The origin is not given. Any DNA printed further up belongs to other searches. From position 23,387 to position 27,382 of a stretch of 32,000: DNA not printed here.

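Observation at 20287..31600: Three tandem paralogous giant envelope modules (1082 aa plus a 2687-aa two-module fusion) from no family I can name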

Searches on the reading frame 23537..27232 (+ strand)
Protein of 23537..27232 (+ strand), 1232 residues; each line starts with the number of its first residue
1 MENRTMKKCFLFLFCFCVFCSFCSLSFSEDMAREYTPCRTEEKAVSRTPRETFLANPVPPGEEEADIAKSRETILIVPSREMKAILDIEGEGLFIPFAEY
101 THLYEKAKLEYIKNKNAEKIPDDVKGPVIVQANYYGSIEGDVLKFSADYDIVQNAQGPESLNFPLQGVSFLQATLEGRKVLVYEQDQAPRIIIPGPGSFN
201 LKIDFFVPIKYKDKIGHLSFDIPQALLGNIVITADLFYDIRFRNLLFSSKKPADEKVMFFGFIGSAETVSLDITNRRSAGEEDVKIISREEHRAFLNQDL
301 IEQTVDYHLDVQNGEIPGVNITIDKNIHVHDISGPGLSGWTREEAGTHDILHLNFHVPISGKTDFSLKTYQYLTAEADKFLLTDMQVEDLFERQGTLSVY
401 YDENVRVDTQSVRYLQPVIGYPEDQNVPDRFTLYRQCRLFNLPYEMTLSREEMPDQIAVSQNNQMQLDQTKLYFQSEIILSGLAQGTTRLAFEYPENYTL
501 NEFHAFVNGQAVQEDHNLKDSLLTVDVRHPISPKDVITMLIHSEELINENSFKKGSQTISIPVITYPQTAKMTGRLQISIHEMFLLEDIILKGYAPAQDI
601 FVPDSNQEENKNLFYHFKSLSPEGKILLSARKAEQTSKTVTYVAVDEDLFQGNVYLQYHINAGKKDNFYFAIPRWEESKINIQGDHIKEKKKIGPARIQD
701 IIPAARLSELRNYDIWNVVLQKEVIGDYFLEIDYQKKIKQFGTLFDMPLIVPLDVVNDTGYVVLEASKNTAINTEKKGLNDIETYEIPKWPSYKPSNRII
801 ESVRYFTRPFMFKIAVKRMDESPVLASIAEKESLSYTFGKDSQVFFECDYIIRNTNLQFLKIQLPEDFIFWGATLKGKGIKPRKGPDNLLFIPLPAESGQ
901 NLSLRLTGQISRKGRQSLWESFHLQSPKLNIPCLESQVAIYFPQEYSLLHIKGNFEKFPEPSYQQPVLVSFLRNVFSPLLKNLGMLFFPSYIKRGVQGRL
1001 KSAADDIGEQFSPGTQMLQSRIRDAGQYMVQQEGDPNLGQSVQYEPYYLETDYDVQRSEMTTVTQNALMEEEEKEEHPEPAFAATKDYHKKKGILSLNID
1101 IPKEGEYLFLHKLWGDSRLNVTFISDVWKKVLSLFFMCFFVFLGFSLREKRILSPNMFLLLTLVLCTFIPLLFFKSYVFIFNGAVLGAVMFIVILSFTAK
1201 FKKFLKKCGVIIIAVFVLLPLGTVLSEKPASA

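Call 6: search_protein_families(library=pfam, proteins=[window:23537-27232:+], max_evalue=1)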
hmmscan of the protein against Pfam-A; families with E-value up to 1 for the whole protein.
window:23537-27232:+ (1232 aa): 1 family
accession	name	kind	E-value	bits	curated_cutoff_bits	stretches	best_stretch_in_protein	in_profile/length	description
PF16441.10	DUF5038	-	0.015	15.7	25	1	367-438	12-80/144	Domain of unknown function (DUF5038)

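Call 7: search_protein_families(library=ncbifam, proteins=[window:23537-27232:+], max_evalue=1)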
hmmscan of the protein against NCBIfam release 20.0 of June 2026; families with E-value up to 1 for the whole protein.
window:23537-27232:+ (1232 aa): 0 families

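Call 80: search_protein_families(library=padloc, proteins=[window:23537-27232:+], max_evalue=0.01)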
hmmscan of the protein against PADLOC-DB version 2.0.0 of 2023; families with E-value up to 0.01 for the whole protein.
window:23537-27232:+ (1232 aa): 0 families
